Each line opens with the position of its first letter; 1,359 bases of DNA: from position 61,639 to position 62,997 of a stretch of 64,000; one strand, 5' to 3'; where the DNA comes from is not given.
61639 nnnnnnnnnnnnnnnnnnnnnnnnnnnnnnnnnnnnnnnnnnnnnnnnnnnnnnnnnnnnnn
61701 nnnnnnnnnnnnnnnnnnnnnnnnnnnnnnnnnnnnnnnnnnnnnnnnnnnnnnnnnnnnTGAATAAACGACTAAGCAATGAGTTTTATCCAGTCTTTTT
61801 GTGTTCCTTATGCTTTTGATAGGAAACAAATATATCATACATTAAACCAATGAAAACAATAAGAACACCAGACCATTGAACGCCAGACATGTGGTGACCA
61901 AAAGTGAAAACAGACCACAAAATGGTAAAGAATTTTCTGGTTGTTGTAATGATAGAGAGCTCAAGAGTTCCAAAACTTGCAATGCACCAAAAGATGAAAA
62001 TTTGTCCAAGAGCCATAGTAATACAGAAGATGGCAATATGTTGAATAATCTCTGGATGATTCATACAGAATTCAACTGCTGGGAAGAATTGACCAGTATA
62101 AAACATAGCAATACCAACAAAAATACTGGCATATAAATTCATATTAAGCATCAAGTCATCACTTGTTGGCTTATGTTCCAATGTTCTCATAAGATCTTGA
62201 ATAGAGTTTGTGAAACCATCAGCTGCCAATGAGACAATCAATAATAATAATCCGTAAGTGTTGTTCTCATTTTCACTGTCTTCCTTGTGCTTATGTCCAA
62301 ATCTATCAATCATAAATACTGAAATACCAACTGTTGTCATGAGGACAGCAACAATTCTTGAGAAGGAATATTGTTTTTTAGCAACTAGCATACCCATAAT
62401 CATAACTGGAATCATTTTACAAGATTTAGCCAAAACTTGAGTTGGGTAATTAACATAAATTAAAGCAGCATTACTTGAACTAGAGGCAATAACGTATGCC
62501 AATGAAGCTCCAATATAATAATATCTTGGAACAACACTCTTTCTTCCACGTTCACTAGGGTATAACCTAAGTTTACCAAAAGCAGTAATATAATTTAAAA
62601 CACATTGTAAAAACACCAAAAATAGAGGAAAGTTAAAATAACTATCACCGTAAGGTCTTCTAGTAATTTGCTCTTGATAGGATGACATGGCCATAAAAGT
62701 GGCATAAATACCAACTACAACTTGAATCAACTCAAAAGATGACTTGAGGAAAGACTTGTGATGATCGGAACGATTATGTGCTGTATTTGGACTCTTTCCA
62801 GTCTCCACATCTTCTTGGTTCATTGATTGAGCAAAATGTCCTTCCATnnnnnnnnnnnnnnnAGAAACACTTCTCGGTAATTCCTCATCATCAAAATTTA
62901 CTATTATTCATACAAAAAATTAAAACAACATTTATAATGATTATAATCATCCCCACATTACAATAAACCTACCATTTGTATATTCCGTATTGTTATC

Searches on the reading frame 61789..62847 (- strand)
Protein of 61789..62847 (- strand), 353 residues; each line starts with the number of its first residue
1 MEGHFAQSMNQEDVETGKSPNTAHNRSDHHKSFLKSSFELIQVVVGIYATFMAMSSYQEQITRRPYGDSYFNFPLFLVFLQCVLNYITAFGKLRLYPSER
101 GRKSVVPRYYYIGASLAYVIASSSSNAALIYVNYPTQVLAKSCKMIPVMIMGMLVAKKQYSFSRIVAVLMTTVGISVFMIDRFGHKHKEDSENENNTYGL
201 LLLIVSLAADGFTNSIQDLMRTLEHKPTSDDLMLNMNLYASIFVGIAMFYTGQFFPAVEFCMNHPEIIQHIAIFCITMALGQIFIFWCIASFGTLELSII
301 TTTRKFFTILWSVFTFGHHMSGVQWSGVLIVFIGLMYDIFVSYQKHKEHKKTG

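Call 31: find_homologous_proteins(query=window:61789-62847:-, max_evalue=1e-30)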
Query window:61789-62847:- (353 aa): 736 proteins with E <= 1e-30 among 2350 candidates; the best 120 are listed.
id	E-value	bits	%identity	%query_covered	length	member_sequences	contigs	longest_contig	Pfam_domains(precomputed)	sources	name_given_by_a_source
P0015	1.4e-234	796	100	100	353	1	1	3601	PF00892.27,PF06027.19,PF08449.18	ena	-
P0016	1.2e-170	585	75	100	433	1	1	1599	PF00892.27,PF08449.18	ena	-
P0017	1.5e-154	533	68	100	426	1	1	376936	PF00892.27,PF08449.18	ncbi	ncbi:hypothetical protein ABK040_002922 [Willaertia magna]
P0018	1.2e-144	500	68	91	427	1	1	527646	PF00892.27,PF08449.18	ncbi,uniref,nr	ncbi:hypothetical protein C9374_006696 [Naegleria lovaniensis]|uniref:Uncharacterized protein n=1 Ta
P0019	9.7e-143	494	59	100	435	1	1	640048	PF00892.27,PF08449.18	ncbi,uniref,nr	ncbi:hypothetical protein FDP41_006781 [Naegleria fowleri]|uniref:Sugar phosphate transporter domain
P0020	7.0e-111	389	53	99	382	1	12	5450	PF00892.27,PF08449.18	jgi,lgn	jgi:UDP-galactose transporter B1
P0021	5.2e-107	376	59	82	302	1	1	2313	PF00892.27,PF08449.18,PF04142.22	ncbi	-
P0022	5.1e-103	363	53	88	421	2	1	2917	PF00892.27,PF08449.18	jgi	jgi:UDP-galactose transporter B1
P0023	1.3e-98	349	57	82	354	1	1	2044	PF00892.27,PF08449.18,PF04142.22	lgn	-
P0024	2.8e-94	334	49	93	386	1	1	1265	PF00892.27,PF08449.18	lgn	-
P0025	1.9e-78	282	53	73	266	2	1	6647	PF00892.27,PF06027.19,PF08449.18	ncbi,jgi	jgi:UDP-galactose transporter B1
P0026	1.8e-77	279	43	90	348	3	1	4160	PF00892.27,PF03151.23,PF08449.18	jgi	jgi:solute carrier family 35 (UDP-galactose transporter), member B1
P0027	2.9e-77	279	54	68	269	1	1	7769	PF00892.27,PF08449.18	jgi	jgi:UDP-galactose transporter B1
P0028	8.1e-71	257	49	74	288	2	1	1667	PF00892.27,PF08449.18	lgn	-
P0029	2.6e-70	256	39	100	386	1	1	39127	PF00892.27,PF08449.18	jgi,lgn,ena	-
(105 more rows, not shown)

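Call 32: find_encoding_contigs(protein=P0015, flank=10000, max_places=10)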
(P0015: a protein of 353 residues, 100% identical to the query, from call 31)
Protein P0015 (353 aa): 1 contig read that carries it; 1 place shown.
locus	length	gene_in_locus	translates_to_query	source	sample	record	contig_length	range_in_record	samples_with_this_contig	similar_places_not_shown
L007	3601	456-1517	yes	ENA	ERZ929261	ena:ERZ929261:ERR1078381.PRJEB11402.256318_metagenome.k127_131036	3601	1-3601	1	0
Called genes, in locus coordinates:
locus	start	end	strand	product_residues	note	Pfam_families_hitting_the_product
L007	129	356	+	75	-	-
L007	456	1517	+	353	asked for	PF06027:SLC35F (weak), PF08449:UAA, PF00892:EamA (weak)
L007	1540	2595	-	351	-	PF16016:VASt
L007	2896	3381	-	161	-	-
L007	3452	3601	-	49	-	?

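Call 34: find_encoding_contigs(protein=P0018, flank=10000, max_places=2)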
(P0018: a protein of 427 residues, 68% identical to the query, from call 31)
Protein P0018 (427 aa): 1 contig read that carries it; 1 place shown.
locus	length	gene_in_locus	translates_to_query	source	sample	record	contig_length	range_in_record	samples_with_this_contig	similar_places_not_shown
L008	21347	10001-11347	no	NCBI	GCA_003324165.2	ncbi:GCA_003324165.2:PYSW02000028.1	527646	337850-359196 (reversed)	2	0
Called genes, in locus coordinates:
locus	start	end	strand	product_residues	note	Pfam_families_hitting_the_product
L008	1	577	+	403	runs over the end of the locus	PF15993:Fuseless (weak)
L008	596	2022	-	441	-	PF03462:PCRF, PF00472:RF-1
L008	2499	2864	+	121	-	-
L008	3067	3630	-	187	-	-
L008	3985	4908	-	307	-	-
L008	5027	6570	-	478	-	PF00999:Na_H_Exchanger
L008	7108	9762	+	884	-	PF16043:DUF4795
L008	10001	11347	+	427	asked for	PF08449:UAA, PF00892:EamA (weak)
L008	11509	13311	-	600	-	-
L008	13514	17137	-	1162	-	PF02893:GRAM, PF16016:VASt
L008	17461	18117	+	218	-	-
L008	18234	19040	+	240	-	PF03637:Mob1_phocein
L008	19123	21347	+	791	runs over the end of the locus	-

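Call 35: find_encoding_contigs(protein=P0019, flank=10000, max_places=2)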
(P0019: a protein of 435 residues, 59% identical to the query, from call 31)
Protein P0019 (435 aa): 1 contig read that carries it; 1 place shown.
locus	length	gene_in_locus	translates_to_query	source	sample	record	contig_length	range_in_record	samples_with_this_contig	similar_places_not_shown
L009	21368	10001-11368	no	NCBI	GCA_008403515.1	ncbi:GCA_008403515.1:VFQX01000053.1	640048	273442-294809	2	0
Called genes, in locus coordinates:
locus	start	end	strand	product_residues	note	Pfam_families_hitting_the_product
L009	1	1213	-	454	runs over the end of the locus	PF03462:PCRF, PF00472:RF-1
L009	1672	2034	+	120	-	-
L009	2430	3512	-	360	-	-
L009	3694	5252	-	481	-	PF00999:Na_H_Exchanger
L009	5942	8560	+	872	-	PF16043:DUF4795 (weak)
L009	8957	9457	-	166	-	-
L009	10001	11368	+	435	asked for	PF08449:UAA, PF00892:EamA (weak)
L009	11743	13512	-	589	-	-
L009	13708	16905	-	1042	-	PF02893:GRAM, PF16016:VASt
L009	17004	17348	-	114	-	-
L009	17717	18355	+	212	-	-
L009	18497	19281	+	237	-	PF03637:Mob1_phocein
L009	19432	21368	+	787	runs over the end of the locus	-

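Call 43: find_encoding_contigs(protein=P0017, flank=10000, max_places=2)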
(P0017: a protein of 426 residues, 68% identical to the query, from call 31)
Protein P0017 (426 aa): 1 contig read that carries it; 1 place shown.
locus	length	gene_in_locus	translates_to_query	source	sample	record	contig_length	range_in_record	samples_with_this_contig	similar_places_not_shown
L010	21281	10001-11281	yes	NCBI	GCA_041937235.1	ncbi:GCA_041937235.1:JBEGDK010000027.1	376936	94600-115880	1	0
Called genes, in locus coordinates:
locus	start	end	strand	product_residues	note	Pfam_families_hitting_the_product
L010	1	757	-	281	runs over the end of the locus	-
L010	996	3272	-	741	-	PF05970:PIF1, PF13245:AAA_19, PF13604:AAA_30, PF21530:Pif1_2B_dom, PF02825:WWE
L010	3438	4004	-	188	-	PF13774:Longin, PF00957:Synaptobrevin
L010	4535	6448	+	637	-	PF04499:SAPS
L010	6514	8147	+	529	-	PF13516:LRR_6 (faint), PF27087:LRR_TMOD-LMOD (faint)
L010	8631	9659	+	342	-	-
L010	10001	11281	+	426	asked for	PF08449:UAA, PF00892:EamA (weak)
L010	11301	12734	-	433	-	PF00415:RCC1 (faint), PF25384:Alsin_RLD (faint), PF25390:WD40_RLD, PF13540:RCC1_2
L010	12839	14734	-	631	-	-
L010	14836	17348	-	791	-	PF02893:GRAM, PF16016:VASt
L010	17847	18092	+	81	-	PF01423:LSM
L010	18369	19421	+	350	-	-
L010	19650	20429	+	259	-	PF03637:Mob1_phocein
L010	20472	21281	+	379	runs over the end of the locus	-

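Call 62: list_cluster_members(proteins=[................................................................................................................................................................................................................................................, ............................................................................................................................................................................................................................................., L010:19650-20426:+, L008:17461-18114:+, L009:17717-18352:+, L010:17847-18089:+])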
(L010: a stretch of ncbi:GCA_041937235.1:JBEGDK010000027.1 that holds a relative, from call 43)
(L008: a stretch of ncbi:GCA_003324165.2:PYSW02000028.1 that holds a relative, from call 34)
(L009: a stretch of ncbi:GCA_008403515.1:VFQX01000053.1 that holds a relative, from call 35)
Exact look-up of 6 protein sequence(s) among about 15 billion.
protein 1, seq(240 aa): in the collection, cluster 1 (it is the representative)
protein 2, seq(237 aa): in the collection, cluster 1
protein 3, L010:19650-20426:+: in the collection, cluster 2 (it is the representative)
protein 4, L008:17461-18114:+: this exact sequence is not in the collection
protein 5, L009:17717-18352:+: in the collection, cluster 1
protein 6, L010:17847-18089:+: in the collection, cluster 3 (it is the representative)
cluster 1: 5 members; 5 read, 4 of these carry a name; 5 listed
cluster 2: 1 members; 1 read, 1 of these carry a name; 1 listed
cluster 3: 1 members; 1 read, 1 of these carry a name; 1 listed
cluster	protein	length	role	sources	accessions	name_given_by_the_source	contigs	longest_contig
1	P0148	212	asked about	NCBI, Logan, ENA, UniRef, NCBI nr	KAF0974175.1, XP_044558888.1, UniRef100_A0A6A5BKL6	hypothetical protein FDP41_006785 [Naegleria fowleri] | Uncharacterized protein n=1 Tax=Naegleria fowleri TaxID=5763 RepID=A0A6A5BKL6_NAEFO | uncharacterized protein FDP41_006785 [Naegleria fowleri]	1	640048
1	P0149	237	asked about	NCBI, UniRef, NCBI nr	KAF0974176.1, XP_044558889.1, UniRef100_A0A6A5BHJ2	hypothetical protein FDP41_006786 [Naegleria fowleri] | Uncharacterized protein n=1 Tax=Naegleria fowleri TaxID=5763 RepID=A0A6A5BHJ2_NAEFO | uncharacterized protein FDP41_006786 [Naegleria fowleri]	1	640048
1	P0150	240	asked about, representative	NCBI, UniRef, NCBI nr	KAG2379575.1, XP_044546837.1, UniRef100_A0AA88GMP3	hypothetical protein C9374_006692 [Naegleria lovaniensis] | Uncharacterized protein n=1 Tax=Naegleria lovaniensis TaxID=51637 RepID=A0AA88GMP3_NAELO | uncharacterized protein C9374_006692 [Naegleria lovaniensis]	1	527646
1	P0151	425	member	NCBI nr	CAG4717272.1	unnamed protein product [Naegleria fowleri]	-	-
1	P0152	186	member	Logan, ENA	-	-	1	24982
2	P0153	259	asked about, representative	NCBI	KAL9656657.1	hypothetical protein ABK040_002928 [Willaertia magna]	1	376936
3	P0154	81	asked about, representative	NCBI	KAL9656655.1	hypothetical protein ABK040_002926 [Willaertia magna]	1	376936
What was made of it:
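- Tried and rejected: A search for the N. gruberi Mob1/m orthologue through 90% clusters, to learn what lies right of B. It is not in the cluster (call 62).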

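Call 63: find_encoding_contigs(protein=P0150, flank=10000, max_places=1)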
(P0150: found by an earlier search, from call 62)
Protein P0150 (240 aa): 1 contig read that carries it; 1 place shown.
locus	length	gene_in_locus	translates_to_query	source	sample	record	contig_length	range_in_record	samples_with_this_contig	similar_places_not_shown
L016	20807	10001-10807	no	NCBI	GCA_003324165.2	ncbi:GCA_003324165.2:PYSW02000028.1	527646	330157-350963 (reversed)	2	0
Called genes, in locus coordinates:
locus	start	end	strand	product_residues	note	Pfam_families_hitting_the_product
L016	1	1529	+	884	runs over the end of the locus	PF16043:DUF4795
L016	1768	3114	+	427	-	PF08449:UAA, PF00892:EamA (weak)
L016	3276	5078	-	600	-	-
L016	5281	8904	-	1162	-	PF02893:GRAM, PF16016:VASt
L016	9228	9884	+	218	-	-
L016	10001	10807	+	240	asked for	PF03637:Mob1_phocein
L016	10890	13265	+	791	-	-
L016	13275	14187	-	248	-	PF01168:Ala_racemase_N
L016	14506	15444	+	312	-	-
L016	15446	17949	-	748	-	PF11768:Frtz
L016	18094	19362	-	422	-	PF00079:Serpin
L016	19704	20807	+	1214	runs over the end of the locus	PF02415:Chlam_PMP (faint), PF00069:Pkinase, PF07714:PK_Tyr_Ser-Thr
